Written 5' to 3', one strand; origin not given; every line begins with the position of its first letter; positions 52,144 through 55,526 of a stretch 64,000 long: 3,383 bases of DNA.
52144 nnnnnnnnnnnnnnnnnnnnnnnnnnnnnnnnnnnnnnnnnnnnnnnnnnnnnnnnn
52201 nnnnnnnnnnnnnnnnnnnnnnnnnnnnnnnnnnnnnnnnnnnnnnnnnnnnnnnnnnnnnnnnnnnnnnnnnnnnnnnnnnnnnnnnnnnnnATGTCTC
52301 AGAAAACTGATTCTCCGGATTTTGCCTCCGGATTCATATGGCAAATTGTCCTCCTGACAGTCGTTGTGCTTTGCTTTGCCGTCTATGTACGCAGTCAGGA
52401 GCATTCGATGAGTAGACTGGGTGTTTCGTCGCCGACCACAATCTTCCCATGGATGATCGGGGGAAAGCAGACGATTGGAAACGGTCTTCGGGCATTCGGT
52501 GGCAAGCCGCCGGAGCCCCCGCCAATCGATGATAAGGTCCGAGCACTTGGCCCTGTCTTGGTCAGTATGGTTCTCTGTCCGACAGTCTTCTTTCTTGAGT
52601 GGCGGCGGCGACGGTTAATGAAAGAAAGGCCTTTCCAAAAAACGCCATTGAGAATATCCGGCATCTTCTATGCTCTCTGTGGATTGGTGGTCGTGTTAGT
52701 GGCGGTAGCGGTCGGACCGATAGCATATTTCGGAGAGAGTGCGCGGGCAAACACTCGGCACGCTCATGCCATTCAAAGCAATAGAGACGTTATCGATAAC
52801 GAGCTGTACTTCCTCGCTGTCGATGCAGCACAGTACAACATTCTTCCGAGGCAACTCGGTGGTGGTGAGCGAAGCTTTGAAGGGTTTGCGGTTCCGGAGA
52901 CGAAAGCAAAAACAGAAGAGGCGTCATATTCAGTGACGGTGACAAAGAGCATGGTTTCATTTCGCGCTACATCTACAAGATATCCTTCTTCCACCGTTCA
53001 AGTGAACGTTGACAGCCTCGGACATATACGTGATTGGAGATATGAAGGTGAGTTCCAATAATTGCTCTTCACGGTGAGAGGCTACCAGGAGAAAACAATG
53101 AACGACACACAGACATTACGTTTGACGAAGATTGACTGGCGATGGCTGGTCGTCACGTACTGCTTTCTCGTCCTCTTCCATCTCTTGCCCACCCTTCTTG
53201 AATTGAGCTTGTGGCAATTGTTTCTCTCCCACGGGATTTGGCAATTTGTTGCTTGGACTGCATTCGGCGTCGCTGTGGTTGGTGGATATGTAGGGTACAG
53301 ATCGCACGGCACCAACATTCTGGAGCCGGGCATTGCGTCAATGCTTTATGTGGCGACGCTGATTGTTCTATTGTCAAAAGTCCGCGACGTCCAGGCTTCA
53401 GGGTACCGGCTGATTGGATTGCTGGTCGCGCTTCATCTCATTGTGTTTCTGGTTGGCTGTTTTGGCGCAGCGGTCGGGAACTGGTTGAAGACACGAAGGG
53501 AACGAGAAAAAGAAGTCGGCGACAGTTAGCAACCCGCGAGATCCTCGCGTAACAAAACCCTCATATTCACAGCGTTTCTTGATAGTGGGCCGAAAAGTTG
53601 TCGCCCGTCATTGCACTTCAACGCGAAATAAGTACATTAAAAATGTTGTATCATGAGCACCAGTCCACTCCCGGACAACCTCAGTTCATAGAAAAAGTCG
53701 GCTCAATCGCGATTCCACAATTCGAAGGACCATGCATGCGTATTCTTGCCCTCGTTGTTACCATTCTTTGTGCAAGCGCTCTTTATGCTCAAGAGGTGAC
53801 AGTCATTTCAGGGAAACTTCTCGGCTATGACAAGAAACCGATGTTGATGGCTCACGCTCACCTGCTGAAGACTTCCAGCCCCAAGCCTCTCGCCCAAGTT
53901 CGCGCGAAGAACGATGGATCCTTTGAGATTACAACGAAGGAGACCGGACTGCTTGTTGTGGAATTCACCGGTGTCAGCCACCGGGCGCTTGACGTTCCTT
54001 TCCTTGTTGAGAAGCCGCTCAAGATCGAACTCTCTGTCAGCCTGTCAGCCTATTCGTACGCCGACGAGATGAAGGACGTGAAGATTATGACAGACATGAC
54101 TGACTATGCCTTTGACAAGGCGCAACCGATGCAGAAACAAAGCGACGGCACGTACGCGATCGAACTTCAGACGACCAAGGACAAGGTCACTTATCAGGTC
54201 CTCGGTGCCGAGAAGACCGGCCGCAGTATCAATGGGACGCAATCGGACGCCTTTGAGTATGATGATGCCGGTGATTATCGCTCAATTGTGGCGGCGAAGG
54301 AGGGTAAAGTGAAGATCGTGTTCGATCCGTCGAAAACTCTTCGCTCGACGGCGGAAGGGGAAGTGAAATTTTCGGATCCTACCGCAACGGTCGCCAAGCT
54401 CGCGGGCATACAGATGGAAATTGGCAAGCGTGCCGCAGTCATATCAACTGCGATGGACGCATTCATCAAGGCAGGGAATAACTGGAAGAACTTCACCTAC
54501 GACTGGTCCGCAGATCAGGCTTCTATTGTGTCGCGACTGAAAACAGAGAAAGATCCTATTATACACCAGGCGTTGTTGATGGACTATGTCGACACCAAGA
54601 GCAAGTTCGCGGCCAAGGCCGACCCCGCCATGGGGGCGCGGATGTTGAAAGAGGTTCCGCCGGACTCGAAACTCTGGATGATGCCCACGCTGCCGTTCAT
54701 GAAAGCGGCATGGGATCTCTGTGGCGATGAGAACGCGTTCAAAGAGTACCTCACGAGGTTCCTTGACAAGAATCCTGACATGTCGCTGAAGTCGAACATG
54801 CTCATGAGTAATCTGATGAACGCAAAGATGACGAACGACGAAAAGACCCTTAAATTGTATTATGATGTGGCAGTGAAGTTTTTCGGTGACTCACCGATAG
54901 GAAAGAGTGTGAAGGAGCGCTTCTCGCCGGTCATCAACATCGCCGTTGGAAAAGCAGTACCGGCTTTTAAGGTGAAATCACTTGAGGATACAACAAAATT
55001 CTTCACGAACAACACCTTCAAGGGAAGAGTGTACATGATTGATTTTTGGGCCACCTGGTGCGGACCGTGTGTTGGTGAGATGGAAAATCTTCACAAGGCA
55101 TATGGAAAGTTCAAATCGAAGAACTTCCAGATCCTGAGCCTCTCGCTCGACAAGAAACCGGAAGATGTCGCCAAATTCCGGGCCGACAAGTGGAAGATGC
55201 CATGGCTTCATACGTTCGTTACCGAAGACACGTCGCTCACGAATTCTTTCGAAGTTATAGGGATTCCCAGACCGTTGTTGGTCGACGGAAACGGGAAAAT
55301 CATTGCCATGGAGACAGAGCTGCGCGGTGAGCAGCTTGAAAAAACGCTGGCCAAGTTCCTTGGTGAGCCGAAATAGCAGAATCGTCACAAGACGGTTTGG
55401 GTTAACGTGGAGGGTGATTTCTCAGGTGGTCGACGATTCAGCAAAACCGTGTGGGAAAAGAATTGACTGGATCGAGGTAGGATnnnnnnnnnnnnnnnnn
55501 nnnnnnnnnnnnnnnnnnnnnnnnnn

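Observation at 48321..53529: Anciently duplicated three-gene membrane module (A-B-C twice), one copy headed by an ECF sigma/anti-sigma pair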

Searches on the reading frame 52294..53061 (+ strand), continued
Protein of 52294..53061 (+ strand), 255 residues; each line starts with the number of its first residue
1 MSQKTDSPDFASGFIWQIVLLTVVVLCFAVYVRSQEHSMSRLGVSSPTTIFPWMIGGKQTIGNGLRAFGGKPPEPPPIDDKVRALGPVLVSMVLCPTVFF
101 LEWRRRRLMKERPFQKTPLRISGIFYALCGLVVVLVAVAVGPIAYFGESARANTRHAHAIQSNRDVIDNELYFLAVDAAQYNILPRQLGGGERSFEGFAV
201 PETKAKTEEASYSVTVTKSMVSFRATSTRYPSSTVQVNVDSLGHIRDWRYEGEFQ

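Call 82: find_encoding_contigs(protein=P0200, flank=6000, max_places=3)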
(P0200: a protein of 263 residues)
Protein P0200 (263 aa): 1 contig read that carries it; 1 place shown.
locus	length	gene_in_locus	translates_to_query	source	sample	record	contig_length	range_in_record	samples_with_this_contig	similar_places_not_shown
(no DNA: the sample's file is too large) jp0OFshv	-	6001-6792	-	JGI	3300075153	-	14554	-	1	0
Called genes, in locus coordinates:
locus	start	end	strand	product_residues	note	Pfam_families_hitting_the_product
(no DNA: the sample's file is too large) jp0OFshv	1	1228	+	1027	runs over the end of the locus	PF00150:Cellulase (faint), PF02449:Glyco_hydro_42 (weak)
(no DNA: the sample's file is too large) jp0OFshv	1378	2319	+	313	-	-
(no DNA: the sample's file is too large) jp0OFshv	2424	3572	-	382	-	PF01168:Ala_racemase_N, PF00842:Ala_racemase_C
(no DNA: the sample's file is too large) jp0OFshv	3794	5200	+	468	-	PF13537:GATase_7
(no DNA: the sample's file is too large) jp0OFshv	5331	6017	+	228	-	-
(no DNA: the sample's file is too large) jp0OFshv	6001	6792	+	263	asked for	-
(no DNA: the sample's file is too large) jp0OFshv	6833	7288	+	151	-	-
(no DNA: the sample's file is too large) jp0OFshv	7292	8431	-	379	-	PF01168:Ala_racemase_N (weak), PF02784:Orn_Arg_deC_N, PF00278:Orn_DAP_Arg_deC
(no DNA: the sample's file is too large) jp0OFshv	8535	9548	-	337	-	?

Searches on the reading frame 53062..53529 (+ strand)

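Call 7: search_protein_families(library=pfam, proteins=[window:53062-53529:+], max_evalue=1)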
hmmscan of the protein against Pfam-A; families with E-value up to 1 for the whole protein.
window:53062-53529:+ (155 aa): 0 families

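Call 8: search_protein_families(library=ncbifam, proteins=[window:53062-53529:+], max_evalue=1)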
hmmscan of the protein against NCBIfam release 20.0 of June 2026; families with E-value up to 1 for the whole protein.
window:53062-53529:+ (155 aa): 2 families
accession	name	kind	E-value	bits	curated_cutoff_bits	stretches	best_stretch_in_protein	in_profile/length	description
TIGR04370.1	glyco_rpt_poly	subfamily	0.029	13.4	40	1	30-97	16-91/396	oligosaccharide repeat unit polymerase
NF041013.1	T4P_ComGE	equivalog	0.17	12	49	1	113-149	4-37/83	competence type IV pilus minor pilin ComGE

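Call 77: search_protein_families(library=padloc, proteins=[window:53098-53529:+], max_evalue=0.01)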
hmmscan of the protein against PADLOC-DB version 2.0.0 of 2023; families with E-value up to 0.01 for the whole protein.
window:53098-53529:+ (143 aa): 0 families

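Call 78: search_protein_families(library=phrogs, proteins=[window:53098-53529:+], max_evalue=0.01)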
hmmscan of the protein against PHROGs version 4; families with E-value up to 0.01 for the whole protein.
window:53098-53529:+ (143 aa): 0 families

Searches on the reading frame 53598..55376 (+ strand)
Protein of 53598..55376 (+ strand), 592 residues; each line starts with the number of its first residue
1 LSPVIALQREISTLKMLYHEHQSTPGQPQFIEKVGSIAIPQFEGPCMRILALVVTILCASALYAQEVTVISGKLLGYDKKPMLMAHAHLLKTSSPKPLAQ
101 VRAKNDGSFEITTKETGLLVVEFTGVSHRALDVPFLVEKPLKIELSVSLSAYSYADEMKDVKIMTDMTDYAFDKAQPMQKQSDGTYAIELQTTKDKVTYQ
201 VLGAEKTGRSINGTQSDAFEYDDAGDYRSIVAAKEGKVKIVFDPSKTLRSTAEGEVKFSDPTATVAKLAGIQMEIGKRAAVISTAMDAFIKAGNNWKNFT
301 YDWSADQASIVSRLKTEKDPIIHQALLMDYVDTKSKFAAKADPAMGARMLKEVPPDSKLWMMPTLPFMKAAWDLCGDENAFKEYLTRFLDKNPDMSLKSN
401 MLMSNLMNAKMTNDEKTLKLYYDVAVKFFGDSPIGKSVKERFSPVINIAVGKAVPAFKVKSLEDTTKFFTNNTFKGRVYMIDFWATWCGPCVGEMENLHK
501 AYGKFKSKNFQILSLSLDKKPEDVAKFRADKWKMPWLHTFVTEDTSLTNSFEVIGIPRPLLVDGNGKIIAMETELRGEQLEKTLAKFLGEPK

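Call 7: search_protein_families(library=pfam, proteins=[window:53598-55376:+], max_evalue=1)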
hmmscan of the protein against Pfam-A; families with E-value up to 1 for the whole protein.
window:53598-55376:+ (592 aa): 7 families
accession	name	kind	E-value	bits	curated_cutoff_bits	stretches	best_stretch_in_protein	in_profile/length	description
PF08534.16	Redoxin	-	1.4e-16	61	26.6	1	450-575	2-135/148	Redoxin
PF13905.12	Thioredoxin_8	-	2.5e-15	57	27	1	476-568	1-94/94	Thioredoxin-like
PF00578.27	AhpC-TSA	-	2.6e-14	53.7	26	1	450-569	1-122/124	AhpC/TSA family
PF00085.26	Thioredoxin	-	1.4e-07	31.9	23.5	1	469-530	10-71/103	Thioredoxin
PF13098.12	Thioredoxin_2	-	0.001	19.8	27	1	476-582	5-102/104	Thioredoxin-like domain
PF00255.25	GSHPx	-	0.053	13.5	27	1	464-515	9-59/108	Glutathione peroxidase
PF13715.12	CarbopepD_reg_2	-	0.21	12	32.2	0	103-149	30-76/88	CarboxypepD_reg-like domain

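Call 8: search_protein_families(library=ncbifam, proteins=[window:53598-55376:+], max_evalue=1)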
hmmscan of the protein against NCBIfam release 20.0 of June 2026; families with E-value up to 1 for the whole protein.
window:53598-55376:+ (592 aa): 16 families
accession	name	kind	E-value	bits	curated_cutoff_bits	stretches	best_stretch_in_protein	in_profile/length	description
NF002854.0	PRK03147.1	subfamily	1.2e-19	70.9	170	1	447-588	35-169/176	thiol-disulfide oxidoreductase ResA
NF047696.1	ThlDiSintTplARhiz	equivalog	1.2e-13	51.3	230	1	472-570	93-195/219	thiol:disulfide interchange protein TlpA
TIGR00385.1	dsbE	subfamily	1.7e-11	44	123.15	1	450-569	36-151/173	DsbE family thiol:disulfide interchange protein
NF011941.0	PRK15412.1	equivalog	4.2e-10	39.5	359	1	449-568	40-155/185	thiol:disulfide interchange protein DsbE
NF041202.1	StoA_CxxC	exception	4.3e-08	33.2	210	1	457-570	36-146/163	endospore biogenesis thiol-disulfide oxidoreductase StoA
NF041054.1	WAxxUGC_long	equivalog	1.8e-06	27.5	300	1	455-570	85-196/354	ResA-like WAxxUGC motif-containing protein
TIGR01068.1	thioredoxin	equivalog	2.5e-06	27.6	96.8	1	470-524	7-61/101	thioredoxin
NF008229.0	PRK10996.1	equivalog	6.2e-05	22.7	125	1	461-528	37-103/141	thioredoxin TrxC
NF010625.0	PRK14018.1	equivalog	0.00013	20.6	522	1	476-571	56-155/521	bifunctional peptide-methionine (S)-S-oxide reductase MsrA/peptide-methionine (R)-S-oxide reductase MsrB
NF006898.0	PRK09381.1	equivalog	0.00057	20.2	138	1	477-527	22-71/109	thioredoxin TrxA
NF009668.0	PRK13189.1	equivalog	0.0037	16.5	211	1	447-528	9-89/224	peroxiredoxin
NF001419.0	PRK00293.1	subfamily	0.018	13.6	330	1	457-496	458-496/574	protein-disulfide reductase DsbD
TIGR01126.1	pdi_dom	equivalog_domain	0.02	15.2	107.2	1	475-527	13-65/105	protein disulfide-isomerase domain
NF045694.1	seleno_TsoB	exception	0.043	11.9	805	1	469-519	467-519/572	rhodanese/DsbD fusion-like selenoprotein TsoB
TIGR03137.1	AhpC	equivalog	0.049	13.4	272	1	450-529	4-85/187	alkyl hydroperoxide reductase subunit C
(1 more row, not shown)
